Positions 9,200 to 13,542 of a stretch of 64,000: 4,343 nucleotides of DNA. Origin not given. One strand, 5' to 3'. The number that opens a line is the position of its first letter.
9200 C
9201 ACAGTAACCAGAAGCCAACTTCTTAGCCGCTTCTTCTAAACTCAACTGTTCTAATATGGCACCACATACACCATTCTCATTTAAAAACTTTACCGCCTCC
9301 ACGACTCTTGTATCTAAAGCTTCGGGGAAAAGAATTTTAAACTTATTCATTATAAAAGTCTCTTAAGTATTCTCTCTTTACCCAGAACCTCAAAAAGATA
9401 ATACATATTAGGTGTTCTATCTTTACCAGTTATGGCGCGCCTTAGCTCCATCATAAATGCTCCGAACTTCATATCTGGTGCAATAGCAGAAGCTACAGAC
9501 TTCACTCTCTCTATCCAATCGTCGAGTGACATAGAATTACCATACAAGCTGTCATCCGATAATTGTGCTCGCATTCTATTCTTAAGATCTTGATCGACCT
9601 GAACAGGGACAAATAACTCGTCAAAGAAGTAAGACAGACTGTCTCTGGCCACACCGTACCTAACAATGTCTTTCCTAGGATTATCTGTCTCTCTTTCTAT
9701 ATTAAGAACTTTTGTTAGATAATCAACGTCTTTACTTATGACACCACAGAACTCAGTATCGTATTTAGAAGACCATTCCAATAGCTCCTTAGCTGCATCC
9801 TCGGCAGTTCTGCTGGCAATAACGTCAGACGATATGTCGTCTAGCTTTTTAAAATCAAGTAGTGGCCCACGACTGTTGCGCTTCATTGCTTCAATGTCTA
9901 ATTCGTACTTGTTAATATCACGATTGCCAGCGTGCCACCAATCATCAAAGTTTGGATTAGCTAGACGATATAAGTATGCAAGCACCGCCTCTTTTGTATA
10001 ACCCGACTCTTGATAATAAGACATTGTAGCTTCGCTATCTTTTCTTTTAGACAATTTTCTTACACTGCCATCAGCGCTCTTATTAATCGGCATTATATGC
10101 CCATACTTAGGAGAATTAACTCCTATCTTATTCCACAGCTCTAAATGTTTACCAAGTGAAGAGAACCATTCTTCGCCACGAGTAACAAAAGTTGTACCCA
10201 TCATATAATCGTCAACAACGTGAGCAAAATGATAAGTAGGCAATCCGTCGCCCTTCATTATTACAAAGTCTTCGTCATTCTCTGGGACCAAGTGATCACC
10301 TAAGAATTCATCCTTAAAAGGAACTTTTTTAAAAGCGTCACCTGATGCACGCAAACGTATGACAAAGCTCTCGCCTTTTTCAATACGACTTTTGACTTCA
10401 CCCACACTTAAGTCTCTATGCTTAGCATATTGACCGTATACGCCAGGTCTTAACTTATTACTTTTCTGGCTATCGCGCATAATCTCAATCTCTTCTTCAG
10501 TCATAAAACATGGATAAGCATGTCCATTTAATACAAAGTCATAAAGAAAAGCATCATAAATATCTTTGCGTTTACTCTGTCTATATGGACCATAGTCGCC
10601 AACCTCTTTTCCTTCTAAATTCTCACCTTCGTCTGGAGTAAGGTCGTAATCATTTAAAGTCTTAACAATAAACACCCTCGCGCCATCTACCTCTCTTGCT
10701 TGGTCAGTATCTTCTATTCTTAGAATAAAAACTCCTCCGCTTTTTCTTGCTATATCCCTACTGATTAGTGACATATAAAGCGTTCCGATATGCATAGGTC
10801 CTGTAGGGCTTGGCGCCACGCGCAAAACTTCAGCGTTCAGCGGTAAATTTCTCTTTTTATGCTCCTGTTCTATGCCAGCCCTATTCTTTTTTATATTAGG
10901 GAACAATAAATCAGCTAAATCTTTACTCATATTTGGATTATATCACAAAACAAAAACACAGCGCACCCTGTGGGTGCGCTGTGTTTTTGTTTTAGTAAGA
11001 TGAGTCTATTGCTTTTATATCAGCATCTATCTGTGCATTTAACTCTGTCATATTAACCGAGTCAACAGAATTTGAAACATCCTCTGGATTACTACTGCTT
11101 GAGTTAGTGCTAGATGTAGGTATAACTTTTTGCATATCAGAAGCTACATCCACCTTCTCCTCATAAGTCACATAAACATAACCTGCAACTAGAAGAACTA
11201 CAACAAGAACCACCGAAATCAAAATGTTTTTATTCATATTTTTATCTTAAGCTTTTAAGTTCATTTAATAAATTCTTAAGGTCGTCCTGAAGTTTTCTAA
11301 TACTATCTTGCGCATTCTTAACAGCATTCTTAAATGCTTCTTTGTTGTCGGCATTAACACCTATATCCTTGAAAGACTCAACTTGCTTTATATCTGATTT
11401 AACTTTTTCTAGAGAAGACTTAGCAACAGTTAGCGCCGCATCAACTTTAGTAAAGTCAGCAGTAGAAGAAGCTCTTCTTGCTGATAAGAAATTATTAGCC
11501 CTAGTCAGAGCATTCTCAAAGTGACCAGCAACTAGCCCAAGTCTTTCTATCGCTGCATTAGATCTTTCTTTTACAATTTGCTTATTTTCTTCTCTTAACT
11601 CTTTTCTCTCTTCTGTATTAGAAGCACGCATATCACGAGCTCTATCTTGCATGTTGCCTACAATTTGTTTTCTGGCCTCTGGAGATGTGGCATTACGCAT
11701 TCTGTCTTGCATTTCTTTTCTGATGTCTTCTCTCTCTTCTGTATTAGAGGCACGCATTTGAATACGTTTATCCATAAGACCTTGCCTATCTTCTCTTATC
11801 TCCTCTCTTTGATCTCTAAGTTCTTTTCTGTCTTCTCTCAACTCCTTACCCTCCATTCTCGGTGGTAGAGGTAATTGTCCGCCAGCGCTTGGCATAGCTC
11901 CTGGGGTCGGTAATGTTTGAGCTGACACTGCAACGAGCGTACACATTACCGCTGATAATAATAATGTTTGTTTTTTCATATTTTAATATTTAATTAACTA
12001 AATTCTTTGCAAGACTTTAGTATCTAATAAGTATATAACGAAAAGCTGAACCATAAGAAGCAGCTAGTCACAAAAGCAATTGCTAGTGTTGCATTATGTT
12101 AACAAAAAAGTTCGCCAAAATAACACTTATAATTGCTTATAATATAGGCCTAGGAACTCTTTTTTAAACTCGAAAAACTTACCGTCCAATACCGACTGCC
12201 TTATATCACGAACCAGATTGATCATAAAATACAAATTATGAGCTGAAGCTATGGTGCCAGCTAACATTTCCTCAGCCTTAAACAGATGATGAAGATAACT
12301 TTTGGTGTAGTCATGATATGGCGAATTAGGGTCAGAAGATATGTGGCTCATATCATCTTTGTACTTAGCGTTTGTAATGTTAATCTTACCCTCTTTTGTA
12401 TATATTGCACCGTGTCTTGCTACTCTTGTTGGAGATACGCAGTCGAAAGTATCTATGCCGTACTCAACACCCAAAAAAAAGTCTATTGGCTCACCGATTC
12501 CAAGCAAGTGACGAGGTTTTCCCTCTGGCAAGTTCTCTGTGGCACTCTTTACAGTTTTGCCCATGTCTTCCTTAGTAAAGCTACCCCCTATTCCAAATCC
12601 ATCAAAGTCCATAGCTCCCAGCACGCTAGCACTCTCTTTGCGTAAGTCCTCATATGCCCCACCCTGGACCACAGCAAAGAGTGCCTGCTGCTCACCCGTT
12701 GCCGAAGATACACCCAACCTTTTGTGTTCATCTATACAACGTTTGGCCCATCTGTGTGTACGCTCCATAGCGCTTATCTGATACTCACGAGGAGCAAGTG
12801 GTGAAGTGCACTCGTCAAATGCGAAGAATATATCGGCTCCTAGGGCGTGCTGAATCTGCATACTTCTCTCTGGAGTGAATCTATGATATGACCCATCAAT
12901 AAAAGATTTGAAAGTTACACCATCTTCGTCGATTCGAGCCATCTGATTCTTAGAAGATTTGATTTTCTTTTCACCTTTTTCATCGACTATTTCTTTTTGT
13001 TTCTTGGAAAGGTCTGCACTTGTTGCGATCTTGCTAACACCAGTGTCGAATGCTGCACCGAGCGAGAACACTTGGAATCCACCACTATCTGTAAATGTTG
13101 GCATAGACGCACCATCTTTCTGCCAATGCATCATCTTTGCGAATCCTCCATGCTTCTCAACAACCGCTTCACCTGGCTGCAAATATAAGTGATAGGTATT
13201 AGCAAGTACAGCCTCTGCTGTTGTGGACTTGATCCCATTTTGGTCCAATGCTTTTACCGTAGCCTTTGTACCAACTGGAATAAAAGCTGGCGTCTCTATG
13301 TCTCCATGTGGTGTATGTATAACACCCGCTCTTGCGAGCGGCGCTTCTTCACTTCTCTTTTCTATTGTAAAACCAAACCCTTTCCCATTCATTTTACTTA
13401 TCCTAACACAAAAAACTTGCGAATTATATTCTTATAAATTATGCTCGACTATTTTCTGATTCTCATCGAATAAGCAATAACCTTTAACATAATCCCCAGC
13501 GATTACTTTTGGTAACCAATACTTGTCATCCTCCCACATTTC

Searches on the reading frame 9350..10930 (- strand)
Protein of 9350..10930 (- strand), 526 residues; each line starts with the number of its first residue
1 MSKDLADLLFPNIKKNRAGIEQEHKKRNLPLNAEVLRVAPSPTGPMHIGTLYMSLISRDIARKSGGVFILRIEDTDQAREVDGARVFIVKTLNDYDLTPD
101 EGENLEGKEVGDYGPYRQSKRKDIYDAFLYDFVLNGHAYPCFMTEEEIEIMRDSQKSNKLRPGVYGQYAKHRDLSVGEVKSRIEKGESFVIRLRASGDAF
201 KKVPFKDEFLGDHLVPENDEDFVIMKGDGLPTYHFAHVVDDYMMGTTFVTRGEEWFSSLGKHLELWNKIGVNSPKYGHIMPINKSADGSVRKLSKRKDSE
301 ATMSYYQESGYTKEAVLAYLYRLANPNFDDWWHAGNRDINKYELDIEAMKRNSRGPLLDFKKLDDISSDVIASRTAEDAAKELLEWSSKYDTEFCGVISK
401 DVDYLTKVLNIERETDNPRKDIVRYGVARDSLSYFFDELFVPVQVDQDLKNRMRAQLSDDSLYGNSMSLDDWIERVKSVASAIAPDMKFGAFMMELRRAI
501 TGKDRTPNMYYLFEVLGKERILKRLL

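Call 55: search_protein_families(library=pfam, proteins=[window:9350-10930:-], max_evalue=0.00001)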
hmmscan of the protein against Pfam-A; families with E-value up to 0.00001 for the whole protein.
window:9350-10930:- (526 aa): 2 families
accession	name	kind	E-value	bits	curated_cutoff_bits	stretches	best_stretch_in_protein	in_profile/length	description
PF00749.27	tRNA-synt_1c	-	1.8e-59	201.6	23.4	1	36-324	4-276/314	tRNA synthetases class I (E and Q), catalytic domain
PF19269.4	Anticodon_2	-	6.3e-09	36.8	23.6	1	485-525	97-137/141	Anticodon binding domain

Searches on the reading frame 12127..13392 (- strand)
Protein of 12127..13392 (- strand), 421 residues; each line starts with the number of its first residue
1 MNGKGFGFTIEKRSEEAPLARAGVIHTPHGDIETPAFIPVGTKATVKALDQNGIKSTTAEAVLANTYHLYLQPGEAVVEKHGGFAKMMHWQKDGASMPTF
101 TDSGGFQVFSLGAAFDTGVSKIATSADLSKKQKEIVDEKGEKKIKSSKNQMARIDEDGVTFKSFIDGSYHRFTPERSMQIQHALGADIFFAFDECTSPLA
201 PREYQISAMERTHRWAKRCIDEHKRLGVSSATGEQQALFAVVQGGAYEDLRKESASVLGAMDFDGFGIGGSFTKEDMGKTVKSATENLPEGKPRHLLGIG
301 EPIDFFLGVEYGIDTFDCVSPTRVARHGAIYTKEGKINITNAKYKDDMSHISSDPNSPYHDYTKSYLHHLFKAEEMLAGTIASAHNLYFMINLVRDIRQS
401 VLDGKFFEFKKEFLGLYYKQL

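Call 55: search_protein_families(library=pfam, proteins=[window:12127-13392:-], max_evalue=0.00001)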
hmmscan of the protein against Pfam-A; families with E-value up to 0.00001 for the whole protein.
window:12127-13392:- (421 aa): 1 family
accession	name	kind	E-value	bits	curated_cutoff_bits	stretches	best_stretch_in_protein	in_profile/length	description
PF01702.25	TGT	-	2.6e-127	425.2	26.3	2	130-417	72-355/357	Queuine tRNA-ribosyltransferase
